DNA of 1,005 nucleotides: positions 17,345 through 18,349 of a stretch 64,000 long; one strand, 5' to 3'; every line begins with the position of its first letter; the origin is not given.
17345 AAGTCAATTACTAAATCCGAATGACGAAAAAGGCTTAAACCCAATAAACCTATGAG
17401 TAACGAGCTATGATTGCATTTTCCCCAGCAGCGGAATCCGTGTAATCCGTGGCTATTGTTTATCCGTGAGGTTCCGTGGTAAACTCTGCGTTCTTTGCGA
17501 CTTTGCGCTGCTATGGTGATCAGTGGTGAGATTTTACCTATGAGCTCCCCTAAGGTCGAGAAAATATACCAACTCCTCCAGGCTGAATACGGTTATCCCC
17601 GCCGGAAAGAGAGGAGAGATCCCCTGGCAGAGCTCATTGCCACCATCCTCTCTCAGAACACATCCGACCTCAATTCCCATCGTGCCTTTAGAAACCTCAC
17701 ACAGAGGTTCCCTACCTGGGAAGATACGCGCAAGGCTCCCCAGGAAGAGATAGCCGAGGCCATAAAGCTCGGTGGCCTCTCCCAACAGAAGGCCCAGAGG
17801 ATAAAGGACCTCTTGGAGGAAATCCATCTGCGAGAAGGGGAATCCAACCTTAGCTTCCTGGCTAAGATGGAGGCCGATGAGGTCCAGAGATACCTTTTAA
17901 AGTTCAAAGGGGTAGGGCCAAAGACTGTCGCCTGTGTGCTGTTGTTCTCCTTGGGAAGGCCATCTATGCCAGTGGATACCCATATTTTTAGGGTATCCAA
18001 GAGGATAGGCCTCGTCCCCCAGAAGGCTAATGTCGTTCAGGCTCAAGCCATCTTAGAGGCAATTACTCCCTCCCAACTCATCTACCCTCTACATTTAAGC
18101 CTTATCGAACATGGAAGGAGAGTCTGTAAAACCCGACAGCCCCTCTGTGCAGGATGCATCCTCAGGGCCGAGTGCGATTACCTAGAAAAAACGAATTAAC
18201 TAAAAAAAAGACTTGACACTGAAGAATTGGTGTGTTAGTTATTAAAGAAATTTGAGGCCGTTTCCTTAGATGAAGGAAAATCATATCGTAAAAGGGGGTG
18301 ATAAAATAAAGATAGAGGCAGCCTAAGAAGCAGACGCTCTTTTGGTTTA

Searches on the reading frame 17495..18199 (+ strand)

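Call 107: search_protein_families(library=pfam, proteins=[window:17495-18199:+], max_evalue=0.01)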
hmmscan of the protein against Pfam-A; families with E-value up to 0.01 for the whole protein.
window:17495-18199:+ (234 aa): 3 families
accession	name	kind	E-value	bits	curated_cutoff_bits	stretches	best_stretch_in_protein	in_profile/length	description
PF00730.31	HhH-GPD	-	4e-18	66.2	26.2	1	48-189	1-104/108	HhH-GPD superfamily base excision DNA repair protein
PF09674.15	DUF2400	-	0.0063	17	25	0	158-185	171-198/225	Protein of unknown function (DUF2400)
PF14520.12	HHH_5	-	0.0076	17.1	27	0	72-105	23-53/57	Helix-hairpin-helix domain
